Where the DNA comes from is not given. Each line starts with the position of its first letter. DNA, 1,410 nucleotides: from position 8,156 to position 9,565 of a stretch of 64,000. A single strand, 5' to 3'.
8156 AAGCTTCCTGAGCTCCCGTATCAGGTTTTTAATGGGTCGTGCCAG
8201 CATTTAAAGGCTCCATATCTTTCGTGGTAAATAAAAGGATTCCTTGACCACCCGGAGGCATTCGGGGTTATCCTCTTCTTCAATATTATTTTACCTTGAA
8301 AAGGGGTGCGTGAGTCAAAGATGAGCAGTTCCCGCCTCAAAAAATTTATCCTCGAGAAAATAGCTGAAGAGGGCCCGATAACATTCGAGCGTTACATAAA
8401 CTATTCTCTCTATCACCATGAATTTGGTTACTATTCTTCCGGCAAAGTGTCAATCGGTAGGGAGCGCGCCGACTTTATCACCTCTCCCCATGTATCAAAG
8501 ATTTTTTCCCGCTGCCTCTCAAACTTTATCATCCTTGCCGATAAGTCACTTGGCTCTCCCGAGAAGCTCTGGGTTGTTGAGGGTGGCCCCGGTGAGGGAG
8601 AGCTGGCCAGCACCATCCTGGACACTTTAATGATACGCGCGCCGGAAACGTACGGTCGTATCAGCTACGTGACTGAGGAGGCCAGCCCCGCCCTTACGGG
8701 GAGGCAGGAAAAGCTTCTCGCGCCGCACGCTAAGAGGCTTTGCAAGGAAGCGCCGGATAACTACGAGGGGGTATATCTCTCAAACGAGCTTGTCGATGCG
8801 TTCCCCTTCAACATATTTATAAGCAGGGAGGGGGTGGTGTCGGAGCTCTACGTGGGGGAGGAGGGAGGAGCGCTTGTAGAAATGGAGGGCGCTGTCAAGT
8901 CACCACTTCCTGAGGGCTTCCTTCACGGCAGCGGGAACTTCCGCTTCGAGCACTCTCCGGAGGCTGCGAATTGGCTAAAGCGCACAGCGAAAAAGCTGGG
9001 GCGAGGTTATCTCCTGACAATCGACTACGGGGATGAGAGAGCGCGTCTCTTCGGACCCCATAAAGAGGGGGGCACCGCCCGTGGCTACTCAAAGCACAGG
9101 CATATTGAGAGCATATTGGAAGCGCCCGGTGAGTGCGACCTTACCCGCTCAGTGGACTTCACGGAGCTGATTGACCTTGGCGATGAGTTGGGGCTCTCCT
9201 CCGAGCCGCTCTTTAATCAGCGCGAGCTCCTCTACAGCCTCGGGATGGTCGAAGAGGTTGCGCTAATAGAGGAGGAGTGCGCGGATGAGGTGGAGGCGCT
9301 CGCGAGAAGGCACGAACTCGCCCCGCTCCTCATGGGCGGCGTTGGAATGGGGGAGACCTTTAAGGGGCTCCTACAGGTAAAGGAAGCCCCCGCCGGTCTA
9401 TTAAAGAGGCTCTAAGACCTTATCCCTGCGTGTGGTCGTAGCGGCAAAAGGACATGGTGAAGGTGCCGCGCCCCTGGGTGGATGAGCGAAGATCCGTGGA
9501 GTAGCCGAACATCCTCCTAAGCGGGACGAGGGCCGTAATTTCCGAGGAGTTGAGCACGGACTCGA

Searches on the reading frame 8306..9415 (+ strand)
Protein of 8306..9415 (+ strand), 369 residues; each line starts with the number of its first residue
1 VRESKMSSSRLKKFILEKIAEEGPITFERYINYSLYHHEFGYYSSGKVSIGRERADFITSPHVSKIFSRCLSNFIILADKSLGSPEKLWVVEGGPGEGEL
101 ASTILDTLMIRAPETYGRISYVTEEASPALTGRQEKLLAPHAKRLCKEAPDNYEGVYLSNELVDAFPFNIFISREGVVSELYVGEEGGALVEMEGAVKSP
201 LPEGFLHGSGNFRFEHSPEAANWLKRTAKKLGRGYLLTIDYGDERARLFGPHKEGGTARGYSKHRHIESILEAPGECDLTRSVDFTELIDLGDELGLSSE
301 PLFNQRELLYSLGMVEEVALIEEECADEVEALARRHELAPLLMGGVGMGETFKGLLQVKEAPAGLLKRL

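Call 33: search_protein_families(library=pfam, proteins=[window:8306-9415:+], max_evalue=0.01)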
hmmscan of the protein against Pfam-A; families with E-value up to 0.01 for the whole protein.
window:8306-9415:+ (369 aa): 1 family
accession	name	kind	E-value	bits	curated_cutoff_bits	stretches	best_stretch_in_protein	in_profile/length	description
PF02636.23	Methyltransf_28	-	5.2e-41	141.2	23.3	1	73-298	4-244/249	Putative S-adenosyl-L-methionine-dependent methyltransferase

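Call 34: search_protein_families(library=ncbifam, proteins=[window:8306-9415:+], max_evalue=0.001)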
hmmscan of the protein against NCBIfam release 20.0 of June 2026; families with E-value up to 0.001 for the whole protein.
window:8306-9415:+ (369 aa): 0 families
